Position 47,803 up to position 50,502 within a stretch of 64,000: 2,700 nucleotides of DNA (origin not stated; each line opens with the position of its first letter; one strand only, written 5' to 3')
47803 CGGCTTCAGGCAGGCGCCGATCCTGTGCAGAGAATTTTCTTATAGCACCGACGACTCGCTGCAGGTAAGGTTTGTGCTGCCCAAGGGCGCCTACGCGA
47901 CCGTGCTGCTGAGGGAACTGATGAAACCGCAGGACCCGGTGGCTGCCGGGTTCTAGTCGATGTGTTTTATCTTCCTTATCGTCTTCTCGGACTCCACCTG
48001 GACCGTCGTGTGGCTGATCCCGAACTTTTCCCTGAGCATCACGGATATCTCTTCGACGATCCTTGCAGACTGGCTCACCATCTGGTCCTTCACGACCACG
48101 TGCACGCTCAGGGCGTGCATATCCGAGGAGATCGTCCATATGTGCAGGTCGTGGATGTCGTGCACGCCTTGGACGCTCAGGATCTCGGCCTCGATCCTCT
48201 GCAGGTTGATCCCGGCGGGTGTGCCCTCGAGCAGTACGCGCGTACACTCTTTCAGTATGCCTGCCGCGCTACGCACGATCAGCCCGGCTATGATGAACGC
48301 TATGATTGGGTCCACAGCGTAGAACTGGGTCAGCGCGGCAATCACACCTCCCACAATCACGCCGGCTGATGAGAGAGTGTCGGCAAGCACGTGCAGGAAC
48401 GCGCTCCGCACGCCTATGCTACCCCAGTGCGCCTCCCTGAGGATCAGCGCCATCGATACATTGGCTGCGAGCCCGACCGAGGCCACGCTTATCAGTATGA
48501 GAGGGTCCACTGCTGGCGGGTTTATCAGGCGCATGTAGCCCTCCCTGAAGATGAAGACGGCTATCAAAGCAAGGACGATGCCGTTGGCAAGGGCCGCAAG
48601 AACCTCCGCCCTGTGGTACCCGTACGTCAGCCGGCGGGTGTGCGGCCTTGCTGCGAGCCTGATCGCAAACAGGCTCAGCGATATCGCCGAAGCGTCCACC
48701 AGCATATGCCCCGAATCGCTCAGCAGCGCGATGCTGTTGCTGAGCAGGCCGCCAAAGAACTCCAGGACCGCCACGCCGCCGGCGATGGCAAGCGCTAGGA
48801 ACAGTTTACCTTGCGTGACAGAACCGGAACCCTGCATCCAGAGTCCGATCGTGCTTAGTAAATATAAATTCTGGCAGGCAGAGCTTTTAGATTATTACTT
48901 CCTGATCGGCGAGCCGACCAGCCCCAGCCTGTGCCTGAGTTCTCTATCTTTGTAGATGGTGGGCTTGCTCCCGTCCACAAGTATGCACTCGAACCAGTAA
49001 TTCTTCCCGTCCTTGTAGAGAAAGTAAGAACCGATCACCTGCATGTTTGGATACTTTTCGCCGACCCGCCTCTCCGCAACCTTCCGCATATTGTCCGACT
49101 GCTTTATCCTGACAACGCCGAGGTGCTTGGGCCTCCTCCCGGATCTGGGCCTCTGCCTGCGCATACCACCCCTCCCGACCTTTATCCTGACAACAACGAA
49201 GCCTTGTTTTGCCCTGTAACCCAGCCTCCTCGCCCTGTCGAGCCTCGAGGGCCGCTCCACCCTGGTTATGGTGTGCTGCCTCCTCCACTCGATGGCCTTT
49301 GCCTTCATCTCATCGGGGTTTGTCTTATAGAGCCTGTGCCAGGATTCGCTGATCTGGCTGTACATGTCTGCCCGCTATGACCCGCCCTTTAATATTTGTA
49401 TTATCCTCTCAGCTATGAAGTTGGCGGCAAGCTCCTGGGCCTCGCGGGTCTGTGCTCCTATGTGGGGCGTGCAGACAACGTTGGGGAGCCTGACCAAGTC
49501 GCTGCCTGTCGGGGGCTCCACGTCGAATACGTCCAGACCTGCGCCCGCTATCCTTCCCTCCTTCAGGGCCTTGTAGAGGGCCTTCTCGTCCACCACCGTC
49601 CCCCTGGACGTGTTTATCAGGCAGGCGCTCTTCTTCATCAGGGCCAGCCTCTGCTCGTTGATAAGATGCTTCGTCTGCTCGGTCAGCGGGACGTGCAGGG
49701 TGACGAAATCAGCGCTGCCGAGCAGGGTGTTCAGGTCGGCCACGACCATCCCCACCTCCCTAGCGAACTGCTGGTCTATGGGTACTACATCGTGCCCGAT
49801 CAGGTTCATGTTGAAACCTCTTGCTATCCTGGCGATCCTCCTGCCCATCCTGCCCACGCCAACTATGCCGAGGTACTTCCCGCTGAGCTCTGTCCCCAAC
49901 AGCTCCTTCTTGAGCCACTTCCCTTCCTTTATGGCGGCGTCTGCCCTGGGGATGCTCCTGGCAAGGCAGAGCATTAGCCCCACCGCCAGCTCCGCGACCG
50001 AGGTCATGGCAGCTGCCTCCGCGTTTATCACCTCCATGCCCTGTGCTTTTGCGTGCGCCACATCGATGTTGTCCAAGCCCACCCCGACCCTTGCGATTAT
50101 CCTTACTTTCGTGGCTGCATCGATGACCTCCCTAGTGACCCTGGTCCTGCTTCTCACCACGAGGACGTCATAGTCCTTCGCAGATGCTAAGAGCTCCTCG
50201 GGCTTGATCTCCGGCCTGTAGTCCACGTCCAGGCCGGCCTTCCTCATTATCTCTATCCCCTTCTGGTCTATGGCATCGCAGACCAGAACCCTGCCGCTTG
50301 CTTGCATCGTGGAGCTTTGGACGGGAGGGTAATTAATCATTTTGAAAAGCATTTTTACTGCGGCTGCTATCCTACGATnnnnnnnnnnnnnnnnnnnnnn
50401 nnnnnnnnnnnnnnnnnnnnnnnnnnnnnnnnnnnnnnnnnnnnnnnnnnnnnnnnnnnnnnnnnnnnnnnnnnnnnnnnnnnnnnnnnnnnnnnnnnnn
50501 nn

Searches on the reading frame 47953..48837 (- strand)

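Call 67: search_protein_families(library=pfam, proteins=[window:47953-48837:-], max_evalue=0.001)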
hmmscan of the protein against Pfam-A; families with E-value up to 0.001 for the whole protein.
window:47953-48837:- (294 aa): 2 families
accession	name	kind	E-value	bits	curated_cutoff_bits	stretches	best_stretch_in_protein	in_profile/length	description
PF01545.26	Cation_efflux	-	7e-44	150.4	26.6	1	12-203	1-198/198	Cation efflux family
PF16916.11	ZT_dimer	-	5e-18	65.3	26.7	1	208-283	2-77/78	Dimerisation domain of Zinc Transporter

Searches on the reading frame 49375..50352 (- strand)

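Call 68: search_protein_families(library=pfam, proteins=[window:49375-50352:-], max_evalue=0.001)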
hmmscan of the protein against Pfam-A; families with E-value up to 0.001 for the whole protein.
window:49375-50352:- (325 aa): 4 families
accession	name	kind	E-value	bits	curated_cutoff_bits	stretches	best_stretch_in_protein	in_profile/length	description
PF02826.25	2-Hacid_dh_C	-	3.9e-64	215.8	25.1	1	124-299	1-178/178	D-isomer specific 2-hydroxyacid dehydrogenase, NAD binding domain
PF00389.36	2-Hacid_dh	-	6.6e-32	110.4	24.6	1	22-324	1-127/134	D-isomer specific 2-hydroxyacid dehydrogenase, catalytic domain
PF03446.21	NAD_binding_2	-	1.5e-06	28.8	21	1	161-268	2-112/161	NAD binding domain of 6-phosphogluconate dehydrogenase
PF07991.19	KARI_N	-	0.00067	19.7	20.6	0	156-246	2-92/165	Acetohydroxy acid isomeroreductase, NADPH-binding domain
